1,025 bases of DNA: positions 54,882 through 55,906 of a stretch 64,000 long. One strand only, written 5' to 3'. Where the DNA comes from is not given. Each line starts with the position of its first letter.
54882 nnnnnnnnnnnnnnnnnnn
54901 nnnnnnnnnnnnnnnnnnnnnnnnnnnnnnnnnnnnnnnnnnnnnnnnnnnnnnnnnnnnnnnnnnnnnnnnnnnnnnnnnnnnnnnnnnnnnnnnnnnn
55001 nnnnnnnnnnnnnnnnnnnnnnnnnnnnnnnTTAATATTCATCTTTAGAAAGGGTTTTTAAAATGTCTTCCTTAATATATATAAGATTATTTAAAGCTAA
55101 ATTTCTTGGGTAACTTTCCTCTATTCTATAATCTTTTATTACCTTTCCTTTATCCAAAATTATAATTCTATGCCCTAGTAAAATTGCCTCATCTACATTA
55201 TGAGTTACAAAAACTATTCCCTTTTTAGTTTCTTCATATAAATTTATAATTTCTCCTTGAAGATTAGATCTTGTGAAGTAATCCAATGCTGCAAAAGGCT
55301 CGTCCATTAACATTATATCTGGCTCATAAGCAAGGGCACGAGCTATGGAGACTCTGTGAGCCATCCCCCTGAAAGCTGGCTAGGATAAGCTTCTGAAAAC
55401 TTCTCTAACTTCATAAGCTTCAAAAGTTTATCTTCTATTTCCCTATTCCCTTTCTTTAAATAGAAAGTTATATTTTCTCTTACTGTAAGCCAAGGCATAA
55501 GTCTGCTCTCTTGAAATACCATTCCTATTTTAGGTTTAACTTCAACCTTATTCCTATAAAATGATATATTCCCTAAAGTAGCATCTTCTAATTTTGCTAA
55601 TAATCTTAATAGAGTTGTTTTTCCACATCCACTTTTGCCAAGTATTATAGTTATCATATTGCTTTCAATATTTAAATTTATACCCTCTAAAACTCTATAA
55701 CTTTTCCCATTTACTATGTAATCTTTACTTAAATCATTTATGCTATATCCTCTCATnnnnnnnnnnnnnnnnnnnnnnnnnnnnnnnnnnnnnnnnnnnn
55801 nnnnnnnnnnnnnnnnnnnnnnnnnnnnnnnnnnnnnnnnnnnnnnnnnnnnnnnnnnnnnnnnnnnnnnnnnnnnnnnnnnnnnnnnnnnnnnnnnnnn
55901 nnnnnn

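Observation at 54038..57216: Fur-boxed operon joining a Nar1/hydrogenase-like Fe-S protein to an SsuABC-type importer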

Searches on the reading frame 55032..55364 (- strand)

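Call 5: search_protein_families(library=pfam, proteins=[window:55032-55364:-], max_evalue=0.01)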
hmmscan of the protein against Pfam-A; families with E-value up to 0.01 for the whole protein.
window:55032-55364:- (110 aa): 1 family
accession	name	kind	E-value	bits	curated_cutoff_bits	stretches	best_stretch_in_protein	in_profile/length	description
PF00005.33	ABC_tran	-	0.00069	20.7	25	1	2-25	114-137/137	ABC transporter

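Call 7: search_protein_families(library=ncbifam, proteins=[window:55032-55364:-], max_evalue=0.01)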
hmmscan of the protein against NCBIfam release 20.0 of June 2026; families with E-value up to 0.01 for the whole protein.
window:55032-55364:- (110 aa): 168 families (the best 25 are shown)
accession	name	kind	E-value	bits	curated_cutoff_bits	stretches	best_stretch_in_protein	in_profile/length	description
TIGR01186.1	proV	subfamily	5e-27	95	326.6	1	1-77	134-210/363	betaine/proline/choline family ABC transporter ATP-binding protein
TIGR03415.1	ABC_choXWV_ATP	equivalog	3.1e-26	92.2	483.75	1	1-80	169-248/382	choline ABC transporter ATP-binding protein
NF040729.1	ABC_ATP_SaoA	equivalog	1.5e-23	83.5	360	1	1-106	137-244/248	ABC transporter ATP-binding protein SaoA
TIGR01184.1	ntrCD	subfamily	1.5e-22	80.4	291.8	1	1-74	119-192/230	nitrate ABC transporter ATP-binding protein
TIGR01187.1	potA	subfamily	1.4e-20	73.6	355.6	1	3-86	107-190/325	polyamine ABC transporter ATP-binding protein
NF007480.0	PRK10070.1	equivalog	1.6e-20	73.4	444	1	1-77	169-245/400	glycine betaine/L-proline ABC transporter ATP-binding protein ProV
NF008420.0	PRK11247.1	equivalog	1.7e-20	73.3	395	1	3-104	140-241/257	aliphatic sulfonates ABC transporter ATP-binding protein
NF008421.0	PRK11248.1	equivalog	2.3e-20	73.2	357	1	3-80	135-214/255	taurine ABC transporter ATP-binding subunit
NF040840.2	tungstate_WtpC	equivalog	6.3e-20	71.7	440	1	3-87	137-223/347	tungstate ABC transporter ATP-binding protein WtpC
TIGR00968.1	3a0106s01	subfamily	1e-18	67.7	342.75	1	3-77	137-211/237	sulfate ABC transporter ATP-binding protein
TIGR04521.1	ECF_ATPase_2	equivalog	1.6e-18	66.8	330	1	3-92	151-240/279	energy-coupling factor transporter ATPase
NF008105.0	PRK10851.1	equivalog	2.3e-18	66.1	502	1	3-75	143-215/362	sulfate/thiosulfate ABC transporter ATP-binding protein CysA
NF006987.0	PRK09452.1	equivalog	3.5e-18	65.4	482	1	3-90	154-243/378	spermidine/putrescine ABC transporter ATP-binding protein PotA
TIGR03265.1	PhnT2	equivalog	5.3e-18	65.4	457.7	1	3-77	141-215/353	putative 2-aminoethylphosphonate ABC transporter ATP-binding protein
NF043075.1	MMSYN1_0197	equivalog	1.1e-17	64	550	1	3-78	139-214/341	spermidine/putrescine ABC transporter ATP-binding protein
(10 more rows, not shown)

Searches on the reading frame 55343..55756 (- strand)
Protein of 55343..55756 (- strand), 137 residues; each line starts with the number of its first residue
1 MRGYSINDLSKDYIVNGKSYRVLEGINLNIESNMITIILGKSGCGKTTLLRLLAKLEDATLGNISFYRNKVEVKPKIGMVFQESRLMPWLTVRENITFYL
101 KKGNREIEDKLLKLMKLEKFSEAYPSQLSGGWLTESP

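Call 5: search_protein_families(library=pfam, proteins=[window:55343-55756:-], max_evalue=0.01)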
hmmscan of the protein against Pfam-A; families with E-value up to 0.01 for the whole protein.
window:55343-55756:- (137 aa): 13 families
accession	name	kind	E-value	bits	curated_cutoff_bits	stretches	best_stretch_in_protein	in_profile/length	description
PF00005.33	ABC_tran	-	1.6e-19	71.3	25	1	23-132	1-113/137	ABC transporter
PF03193.22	RsgA_GTPase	-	0.00018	21.8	30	1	15-65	89-138/174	RsgA GTPase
PF13175.12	AAA_15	-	0.00018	21.7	32.1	1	19-60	10-50/374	AAA ATPase domain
PF13476.12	AAA_23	-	0.00022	22.3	27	1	16-53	6-39/201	AAA domain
PF13401.12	AAA_22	-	0.00033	21.4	27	1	32-75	4-33/130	AAA domain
PF24389.1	ORC-CDC6-like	-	0.00035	19.9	27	1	30-53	29-52/571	ORC-CDC6-like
PF01637.24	ATPase_2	-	0.0004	20.7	33.2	1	29-72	16-59/225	ATPase domain predominantly from Archaea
PF02562.22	PhoH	-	0.00042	20.3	27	1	29-89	15-79/205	PhoH-like protein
PF03215.21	Rad17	-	0.00059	20.3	23.8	1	27-91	39-107/186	Rad17 P-loop domain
PF13238.12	AAA_18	-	0.0031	18.4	29.4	1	37-59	2-24/128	AAA domain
PF05729.18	NACHT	-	0.0034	17.7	26.7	1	36-55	3-22/167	NACHT domain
PF20720.3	nSTAND3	-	0.0035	17.5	27.2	1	30-54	14-38/155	Novel STAND NTPase 3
PF13555.12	AAA_29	-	0.0067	16.6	27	1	28-50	17-39/61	P-loop containing region of AAA domain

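Call 7: search_protein_families(library=ncbifam, proteins=[window:55343-55756:-], max_evalue=0.01)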
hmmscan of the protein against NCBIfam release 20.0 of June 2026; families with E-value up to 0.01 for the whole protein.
window:55343-55756:- (137 aa): 170 families (the best 25 are shown)
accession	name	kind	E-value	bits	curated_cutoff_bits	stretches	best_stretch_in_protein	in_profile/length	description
NF040729.1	ABC_ATP_SaoA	equivalog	6.8e-26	91.2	360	1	5-131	3-136/248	ABC transporter ATP-binding protein SaoA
TIGR00968.1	3a0106s01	subfamily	1.3e-24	87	342.75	1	6-131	3-134/237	sulfate ABC transporter ATP-binding protein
TIGR03265.1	PhnT2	equivalog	2e-24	86.5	457.7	1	7-131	8-138/353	putative 2-aminoethylphosphonate ABC transporter ATP-binding protein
NF006987.0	PRK09452.1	equivalog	1.1e-22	80.3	482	1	19-131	29-151/378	spermidine/putrescine ABC transporter ATP-binding protein PotA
NF008653.0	PRK11650.1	subfamily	1.4e-22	80.3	432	1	5-131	5-138/357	sn-glycerol-3-phosphate ABC transporter ATP-binding protein UgpC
NF008420.0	PRK11247.1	equivalog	3e-22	79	395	1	6-131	15-137/257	aliphatic sulfonates ABC transporter ATP-binding protein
NF040933.2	ABC_arch_GlcV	equivalog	5e-22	78.3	450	1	6-131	5-145/357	glucose ABC transporter ATP-binding protein GlcV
NF043075.1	MMSYN1_0197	equivalog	6.9e-21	74.5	550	1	6-131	5-136/341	spermidine/putrescine ABC transporter ATP-binding protein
NF008421.0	PRK11248.1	equivalog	7e-21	74.9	357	1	8-131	6-132/255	taurine ABC transporter ATP-binding subunit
NF008105.0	PRK10851.1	equivalog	1.2e-20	73.6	502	1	19-131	14-140/362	sulfate/thiosulfate ABC transporter ATP-binding protein CysA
TIGR01187.1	potA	subfamily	9.7e-20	70.9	355.6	1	38-131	1-104/325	polyamine ABC transporter ATP-binding protein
TIGR01186.1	proV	subfamily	1.4e-19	70.4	326.6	1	23-131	9-133/363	betaine/proline/choline family ABC transporter ATP-binding protein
TIGR02211.1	LolD_lipo_ex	equivalog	1.9e-18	66.8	307.75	1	7-131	5-145/221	lipoprotein-releasing ABC transporter ATP-binding protein LolD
TIGR02982.1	heterocyst_DevA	subfamily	2e-18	66.8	295.8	1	6-131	4-145/220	ABC exporter ATP-binding subunit, DevA family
NF008233.0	PRK11000.1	equivalog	4.1e-18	65.3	568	1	21-131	17-137/369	maltose/maltodextrin ABC transporter ATP-binding protein MalK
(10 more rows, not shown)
